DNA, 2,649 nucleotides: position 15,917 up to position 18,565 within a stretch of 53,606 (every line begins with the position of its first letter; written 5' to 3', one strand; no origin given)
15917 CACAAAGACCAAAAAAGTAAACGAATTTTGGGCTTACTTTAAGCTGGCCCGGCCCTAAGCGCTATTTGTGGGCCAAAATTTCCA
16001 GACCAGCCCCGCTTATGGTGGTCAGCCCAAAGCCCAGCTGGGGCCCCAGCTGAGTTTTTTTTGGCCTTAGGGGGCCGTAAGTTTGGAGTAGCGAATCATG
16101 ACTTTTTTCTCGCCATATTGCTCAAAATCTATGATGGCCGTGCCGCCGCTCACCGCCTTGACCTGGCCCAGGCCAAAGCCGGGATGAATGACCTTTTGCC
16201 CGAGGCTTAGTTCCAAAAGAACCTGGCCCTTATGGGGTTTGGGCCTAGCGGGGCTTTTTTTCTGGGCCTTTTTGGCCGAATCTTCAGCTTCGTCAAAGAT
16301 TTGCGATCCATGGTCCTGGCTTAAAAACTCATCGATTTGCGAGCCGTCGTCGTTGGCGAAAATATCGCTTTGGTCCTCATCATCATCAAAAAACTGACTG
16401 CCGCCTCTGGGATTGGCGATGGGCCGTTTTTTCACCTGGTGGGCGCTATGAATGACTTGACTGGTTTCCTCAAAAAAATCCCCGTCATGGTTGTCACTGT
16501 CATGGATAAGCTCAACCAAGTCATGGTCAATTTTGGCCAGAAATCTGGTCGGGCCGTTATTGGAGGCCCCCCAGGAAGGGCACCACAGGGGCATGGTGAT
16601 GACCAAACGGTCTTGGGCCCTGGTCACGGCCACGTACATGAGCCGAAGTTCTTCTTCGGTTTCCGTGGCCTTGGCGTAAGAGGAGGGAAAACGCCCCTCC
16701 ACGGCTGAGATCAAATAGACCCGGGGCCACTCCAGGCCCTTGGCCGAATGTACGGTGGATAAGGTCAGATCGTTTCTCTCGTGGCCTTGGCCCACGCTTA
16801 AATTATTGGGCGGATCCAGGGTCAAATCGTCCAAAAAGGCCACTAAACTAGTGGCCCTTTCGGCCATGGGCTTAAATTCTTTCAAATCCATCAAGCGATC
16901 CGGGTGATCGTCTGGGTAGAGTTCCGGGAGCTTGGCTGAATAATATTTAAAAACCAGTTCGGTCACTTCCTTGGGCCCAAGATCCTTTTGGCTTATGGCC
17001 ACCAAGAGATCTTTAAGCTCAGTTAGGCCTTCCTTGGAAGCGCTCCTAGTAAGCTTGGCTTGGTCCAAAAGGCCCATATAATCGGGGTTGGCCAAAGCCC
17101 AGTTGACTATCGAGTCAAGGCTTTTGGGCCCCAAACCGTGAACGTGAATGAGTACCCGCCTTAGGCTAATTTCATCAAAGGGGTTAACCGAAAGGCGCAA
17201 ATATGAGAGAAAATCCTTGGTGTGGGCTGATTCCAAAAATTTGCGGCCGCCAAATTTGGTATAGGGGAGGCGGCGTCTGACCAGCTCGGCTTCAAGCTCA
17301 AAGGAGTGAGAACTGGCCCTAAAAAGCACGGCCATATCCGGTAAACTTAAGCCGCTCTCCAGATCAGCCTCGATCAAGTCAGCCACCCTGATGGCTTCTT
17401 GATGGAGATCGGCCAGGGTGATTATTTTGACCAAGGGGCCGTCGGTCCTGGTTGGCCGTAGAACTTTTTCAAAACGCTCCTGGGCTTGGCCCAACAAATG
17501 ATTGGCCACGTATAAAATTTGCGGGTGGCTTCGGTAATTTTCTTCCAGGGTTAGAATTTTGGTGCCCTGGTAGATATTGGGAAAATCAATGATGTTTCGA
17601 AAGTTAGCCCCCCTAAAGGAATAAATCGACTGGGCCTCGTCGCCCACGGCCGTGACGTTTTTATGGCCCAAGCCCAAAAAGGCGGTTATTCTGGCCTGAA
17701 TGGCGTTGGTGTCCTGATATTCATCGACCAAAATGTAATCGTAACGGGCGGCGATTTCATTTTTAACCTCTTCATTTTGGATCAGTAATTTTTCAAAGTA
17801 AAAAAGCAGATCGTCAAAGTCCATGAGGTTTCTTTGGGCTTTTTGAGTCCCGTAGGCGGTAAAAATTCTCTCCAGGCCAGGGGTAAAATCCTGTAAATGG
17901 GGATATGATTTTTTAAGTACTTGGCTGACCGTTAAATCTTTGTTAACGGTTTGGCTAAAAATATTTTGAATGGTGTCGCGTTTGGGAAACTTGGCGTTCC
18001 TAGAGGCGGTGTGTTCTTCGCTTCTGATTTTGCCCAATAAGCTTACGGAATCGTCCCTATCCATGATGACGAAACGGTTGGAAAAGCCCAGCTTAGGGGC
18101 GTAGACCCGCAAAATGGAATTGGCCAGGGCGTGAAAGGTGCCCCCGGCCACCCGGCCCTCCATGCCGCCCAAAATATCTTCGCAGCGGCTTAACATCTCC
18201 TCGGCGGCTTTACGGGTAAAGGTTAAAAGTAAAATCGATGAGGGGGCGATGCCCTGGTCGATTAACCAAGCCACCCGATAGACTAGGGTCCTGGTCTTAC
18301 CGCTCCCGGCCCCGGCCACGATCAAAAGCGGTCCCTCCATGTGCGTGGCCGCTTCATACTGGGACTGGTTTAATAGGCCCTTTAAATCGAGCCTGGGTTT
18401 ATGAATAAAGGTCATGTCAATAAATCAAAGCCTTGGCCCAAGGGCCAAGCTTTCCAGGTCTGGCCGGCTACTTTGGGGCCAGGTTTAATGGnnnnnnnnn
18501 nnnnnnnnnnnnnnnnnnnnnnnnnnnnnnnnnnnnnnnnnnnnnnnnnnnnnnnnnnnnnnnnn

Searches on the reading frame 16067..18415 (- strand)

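Call 31: search_protein_families(library=pfam, proteins=[window:16067-18415:-], max_evalue=0.001)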
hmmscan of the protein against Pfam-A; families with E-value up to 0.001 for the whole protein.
window:16067-18415:- (782 aa): 7 families
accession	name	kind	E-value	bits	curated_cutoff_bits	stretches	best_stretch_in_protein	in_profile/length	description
PF00580.27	UvrD-helicase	-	1.1e-74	252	23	1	15-280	1-268/271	UvrD/REP helicase N-terminal domain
PF13361.12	UvrD_C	-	1.5e-50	173.1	25.6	1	289-608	2-347/350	UvrD-like helicase C-terminal domain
PF13245.12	AAA_19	-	7.2e-21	75.2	25.1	1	23-268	5-134/134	AAA domain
PF13538.12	UvrD_C_2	-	3.4e-10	40.1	27.4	1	551-606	3-51/52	UvrD-like helicase C-terminal domain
PF01443.25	Viral_helicase1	-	2.5e-05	24.7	21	0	548-606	178-226/228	Viral superfamily 1 RNA helicase core domain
PF13604.12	AAA_30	-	3.2e-05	24.2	27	0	15-75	2-63/191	AAA domain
PF13087.12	AAA_12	-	0.00057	19.9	27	0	546-606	135-190/195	AAA domain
